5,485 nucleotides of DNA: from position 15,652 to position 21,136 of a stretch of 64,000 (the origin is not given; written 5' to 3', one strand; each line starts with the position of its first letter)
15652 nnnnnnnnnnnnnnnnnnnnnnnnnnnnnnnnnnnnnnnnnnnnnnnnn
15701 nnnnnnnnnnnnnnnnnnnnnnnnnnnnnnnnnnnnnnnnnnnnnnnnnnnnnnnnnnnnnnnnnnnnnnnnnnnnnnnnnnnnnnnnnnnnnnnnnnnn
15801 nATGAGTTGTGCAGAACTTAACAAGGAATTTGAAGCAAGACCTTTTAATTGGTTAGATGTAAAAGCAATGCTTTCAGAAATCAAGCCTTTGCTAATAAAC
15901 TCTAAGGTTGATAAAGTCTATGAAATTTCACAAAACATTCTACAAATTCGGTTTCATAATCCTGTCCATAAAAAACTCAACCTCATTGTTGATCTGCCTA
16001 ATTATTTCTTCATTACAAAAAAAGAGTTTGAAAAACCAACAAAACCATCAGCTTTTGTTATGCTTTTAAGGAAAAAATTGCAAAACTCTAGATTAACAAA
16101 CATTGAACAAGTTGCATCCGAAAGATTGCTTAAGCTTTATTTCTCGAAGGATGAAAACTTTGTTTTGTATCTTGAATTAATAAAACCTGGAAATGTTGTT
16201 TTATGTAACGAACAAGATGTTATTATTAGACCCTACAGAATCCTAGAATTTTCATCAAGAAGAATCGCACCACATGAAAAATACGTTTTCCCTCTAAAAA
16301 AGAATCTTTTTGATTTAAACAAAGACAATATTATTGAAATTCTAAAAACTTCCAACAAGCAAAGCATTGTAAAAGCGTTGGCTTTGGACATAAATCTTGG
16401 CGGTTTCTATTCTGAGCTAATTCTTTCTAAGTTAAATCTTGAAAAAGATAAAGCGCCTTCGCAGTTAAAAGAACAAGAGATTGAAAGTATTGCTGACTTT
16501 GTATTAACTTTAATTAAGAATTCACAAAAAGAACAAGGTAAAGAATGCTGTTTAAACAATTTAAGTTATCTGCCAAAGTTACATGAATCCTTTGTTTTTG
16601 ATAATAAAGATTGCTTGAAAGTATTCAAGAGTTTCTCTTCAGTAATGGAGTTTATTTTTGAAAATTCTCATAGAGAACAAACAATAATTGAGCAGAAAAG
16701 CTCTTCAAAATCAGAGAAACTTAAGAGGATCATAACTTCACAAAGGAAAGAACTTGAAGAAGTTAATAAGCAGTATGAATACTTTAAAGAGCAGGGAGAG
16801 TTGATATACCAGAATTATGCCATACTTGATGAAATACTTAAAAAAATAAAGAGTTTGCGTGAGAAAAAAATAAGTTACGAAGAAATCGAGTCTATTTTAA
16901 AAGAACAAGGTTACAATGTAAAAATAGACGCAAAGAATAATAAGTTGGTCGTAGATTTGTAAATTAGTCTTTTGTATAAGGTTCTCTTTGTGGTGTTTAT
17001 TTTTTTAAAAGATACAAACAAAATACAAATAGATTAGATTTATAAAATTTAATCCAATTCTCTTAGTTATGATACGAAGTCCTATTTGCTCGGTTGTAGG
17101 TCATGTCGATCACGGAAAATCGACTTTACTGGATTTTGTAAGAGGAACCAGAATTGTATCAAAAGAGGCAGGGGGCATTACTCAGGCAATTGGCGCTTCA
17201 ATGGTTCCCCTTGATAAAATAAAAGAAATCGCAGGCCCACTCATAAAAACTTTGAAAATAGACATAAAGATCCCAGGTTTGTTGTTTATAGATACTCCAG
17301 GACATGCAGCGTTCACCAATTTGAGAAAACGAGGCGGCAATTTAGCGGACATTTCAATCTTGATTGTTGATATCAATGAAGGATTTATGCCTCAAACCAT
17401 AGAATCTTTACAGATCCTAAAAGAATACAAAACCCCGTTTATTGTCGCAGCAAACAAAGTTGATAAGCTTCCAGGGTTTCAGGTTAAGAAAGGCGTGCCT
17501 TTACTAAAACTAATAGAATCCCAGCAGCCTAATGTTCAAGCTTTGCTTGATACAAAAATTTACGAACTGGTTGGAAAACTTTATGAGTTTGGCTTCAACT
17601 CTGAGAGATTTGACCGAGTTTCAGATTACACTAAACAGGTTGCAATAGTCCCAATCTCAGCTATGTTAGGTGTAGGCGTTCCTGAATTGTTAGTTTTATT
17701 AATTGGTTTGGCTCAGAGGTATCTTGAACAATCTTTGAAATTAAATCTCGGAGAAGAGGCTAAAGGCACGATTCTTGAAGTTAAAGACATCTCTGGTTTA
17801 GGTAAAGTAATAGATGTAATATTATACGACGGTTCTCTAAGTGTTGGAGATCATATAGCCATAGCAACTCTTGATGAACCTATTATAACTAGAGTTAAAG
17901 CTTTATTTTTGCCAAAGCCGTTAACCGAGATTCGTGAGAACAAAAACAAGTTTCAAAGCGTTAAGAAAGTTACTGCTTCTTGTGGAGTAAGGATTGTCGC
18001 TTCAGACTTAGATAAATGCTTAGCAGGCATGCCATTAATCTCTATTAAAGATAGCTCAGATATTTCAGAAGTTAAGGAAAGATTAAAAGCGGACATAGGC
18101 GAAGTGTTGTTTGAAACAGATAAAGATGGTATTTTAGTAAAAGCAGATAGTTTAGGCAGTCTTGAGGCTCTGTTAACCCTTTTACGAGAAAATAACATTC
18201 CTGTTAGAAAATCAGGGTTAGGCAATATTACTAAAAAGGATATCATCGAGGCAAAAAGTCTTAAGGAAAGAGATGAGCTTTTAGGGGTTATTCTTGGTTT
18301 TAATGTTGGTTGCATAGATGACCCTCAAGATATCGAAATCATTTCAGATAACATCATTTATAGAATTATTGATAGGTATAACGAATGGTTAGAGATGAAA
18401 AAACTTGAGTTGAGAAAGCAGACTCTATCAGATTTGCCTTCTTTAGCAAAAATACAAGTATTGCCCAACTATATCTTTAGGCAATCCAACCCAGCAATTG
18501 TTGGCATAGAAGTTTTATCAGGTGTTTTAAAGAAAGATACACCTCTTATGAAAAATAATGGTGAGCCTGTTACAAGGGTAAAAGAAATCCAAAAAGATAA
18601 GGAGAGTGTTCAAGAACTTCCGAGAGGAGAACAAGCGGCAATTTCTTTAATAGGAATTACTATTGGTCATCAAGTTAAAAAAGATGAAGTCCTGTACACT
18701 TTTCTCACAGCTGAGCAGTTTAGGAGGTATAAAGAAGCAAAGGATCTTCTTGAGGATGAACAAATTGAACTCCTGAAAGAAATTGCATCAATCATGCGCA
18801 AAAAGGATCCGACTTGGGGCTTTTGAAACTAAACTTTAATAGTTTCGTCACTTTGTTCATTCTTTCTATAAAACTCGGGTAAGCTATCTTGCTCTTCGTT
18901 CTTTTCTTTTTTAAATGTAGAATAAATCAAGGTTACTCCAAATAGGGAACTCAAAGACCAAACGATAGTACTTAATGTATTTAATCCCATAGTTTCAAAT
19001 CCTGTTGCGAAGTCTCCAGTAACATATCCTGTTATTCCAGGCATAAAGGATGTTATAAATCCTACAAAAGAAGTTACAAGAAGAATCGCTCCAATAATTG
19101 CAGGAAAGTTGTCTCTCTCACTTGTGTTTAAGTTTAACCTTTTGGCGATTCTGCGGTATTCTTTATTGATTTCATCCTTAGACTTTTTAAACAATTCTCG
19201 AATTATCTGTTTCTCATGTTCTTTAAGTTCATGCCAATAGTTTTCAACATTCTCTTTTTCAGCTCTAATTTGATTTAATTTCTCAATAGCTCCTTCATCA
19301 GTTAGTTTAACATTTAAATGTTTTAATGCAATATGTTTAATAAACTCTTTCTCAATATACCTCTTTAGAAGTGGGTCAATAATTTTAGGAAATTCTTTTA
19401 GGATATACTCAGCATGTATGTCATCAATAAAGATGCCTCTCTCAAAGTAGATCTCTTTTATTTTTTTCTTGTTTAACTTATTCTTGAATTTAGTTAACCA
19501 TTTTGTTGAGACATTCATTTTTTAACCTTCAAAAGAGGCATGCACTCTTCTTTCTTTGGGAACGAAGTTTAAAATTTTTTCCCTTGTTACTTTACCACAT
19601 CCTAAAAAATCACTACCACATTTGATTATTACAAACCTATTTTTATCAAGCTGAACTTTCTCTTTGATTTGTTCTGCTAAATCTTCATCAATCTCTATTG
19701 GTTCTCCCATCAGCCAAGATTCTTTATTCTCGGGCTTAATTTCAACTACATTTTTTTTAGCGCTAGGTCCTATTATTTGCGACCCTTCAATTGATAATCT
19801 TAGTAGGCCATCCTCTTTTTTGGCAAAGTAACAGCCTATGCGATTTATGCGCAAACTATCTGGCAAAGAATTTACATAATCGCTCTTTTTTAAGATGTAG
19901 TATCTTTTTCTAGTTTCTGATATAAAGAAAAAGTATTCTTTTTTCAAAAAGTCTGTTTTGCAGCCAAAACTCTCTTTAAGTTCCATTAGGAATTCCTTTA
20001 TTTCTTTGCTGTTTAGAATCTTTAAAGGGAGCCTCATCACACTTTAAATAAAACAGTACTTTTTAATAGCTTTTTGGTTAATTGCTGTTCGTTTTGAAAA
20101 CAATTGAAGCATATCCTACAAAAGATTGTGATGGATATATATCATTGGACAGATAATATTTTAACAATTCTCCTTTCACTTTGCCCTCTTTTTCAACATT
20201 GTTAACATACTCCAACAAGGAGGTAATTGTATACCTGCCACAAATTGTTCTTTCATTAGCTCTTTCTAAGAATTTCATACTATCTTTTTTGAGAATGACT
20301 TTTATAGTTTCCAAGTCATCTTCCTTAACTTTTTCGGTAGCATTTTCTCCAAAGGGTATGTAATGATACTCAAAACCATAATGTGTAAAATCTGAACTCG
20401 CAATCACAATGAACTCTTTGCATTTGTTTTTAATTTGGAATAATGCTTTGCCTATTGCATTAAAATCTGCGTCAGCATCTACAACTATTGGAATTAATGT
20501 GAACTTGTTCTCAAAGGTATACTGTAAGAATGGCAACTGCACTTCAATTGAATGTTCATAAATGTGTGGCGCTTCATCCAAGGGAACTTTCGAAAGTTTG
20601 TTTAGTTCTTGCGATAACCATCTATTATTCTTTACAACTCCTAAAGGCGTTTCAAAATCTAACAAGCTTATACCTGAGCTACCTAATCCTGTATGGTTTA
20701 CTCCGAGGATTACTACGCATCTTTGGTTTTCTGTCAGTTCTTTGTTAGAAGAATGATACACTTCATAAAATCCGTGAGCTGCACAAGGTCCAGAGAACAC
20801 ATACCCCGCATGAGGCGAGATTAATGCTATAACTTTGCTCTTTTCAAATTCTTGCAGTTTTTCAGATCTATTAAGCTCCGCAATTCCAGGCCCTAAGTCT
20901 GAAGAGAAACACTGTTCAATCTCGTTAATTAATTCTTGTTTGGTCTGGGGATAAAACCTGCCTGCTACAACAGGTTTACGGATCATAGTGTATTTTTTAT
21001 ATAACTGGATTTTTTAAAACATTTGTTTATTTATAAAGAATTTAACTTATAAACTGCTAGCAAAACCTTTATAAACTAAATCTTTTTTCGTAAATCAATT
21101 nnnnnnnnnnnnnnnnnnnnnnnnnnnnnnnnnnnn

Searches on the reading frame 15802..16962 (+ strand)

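Call 9: search_protein_families(library=pfam, proteins=[window:15802-16962:+], max_evalue=0.00001)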
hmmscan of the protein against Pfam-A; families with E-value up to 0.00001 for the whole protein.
window:15802-16962:+ (386 aa): 1 family
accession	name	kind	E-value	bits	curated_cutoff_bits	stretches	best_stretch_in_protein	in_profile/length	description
PF05833.16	NFACT_N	-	6.5e-41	141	31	1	18-377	3-375/456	NFACT N-terminal and middle domains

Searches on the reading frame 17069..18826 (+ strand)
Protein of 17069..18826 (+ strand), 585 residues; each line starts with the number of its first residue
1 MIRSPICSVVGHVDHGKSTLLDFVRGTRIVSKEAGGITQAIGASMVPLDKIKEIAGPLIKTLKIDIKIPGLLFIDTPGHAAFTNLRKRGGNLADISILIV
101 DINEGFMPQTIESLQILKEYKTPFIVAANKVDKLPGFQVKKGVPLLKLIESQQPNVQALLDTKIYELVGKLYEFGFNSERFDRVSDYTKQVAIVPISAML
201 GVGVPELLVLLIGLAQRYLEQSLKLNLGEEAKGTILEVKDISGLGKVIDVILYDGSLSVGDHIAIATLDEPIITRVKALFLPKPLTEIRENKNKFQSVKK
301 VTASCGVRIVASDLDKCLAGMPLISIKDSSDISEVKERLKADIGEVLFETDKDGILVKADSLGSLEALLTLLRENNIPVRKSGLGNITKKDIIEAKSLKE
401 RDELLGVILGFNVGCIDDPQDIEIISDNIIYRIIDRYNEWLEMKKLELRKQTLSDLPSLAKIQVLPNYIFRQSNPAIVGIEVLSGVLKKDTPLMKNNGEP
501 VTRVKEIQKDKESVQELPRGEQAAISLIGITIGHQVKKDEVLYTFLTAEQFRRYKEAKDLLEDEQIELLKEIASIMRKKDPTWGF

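Call 9: search_protein_families(library=pfam, proteins=[window:17069-18826:+], max_evalue=0.00001)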
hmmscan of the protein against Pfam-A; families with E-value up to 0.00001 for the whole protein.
window:17069-18826:+ (585 aa): 5 families
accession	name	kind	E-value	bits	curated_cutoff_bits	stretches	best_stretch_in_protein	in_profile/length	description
PF00009.33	GTP_EFTU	-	1.3e-31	110.1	26.5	1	6-214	5-185/188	Elongation factor Tu GTP binding domain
PF14578.12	GTP_EFTU_D4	-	1.1e-24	86.6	23.8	1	460-543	3-86/86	Elongation factor Tu domain 4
PF11987.13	IF-2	-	7.1e-14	52.2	27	1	349-437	23-116/117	Translation-initiation factor 2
PF03144.31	GTP_EFTU_D2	-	1.3e-08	35.6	30.3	0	245-323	1-72/73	Elongation factor Tu domain 2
PF01926.29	MMR_HSR1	-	6.3e-07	29.9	21.9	1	8-130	3-113/113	50S ribosome-binding GTPase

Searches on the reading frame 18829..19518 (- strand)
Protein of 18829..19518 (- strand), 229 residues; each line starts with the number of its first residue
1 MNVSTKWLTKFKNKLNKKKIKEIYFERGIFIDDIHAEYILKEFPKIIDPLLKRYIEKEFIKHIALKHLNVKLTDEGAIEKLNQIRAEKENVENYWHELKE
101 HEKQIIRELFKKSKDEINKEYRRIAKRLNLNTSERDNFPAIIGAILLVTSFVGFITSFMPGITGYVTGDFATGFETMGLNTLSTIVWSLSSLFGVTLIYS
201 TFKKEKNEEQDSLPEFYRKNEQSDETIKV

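Call 9: search_protein_families(library=pfam, proteins=[window:18829-19518:-], max_evalue=0.00001)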
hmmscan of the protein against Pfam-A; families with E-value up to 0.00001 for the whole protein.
window:18829-19518:- (229 aa): 0 families

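Call 54: search_protein_families(library=pfam, proteins=[window:18829-19518:-], max_evalue=0.01)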
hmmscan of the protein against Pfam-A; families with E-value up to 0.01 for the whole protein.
window:18829-19518:- (229 aa): 1 family
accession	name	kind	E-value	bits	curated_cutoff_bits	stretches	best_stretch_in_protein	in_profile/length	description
PF18363.6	PI_PP_I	-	0.0069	17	28.5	0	67-120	40-92/94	Phosphoinositide phosphatase insertion domain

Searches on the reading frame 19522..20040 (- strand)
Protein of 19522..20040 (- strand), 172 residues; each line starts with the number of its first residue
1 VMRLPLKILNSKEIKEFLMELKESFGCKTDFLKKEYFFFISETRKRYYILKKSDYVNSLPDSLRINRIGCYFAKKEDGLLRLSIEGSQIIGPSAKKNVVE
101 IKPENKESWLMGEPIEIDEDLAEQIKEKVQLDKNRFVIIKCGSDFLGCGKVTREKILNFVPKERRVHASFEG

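Call 10: search_protein_families(library=pfam, proteins=[window:19522-20040:-], max_evalue=0.00001)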
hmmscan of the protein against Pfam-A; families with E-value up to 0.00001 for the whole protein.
window:19522-20040:- (172 aa): 1 family
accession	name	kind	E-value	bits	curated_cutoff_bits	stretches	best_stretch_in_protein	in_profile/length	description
PF13636.12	Methyltranf_PUA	-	1e-08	35.5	27.6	1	108-165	3-48/49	RNA-binding PUA-like domain of methyltransferase RsmF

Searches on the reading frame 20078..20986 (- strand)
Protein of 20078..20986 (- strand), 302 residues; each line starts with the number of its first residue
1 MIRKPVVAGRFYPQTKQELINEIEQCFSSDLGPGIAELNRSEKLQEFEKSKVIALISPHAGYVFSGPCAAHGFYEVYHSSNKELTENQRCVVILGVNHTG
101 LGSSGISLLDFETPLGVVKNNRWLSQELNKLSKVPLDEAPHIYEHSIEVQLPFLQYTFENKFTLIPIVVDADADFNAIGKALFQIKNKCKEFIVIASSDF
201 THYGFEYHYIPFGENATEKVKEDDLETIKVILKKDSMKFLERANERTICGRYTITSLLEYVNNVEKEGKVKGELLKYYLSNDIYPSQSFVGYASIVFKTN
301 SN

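Call 10: search_protein_families(library=pfam, proteins=[window:20078-20986:-], max_evalue=0.00001)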
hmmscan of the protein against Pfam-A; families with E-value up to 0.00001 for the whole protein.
window:20078-20986:- (302 aa): 1 family
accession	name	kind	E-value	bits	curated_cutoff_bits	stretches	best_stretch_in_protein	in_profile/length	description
PF01875.22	Memo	-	3.7e-58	197.3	27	1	5-296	2-269/269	Memo-like protein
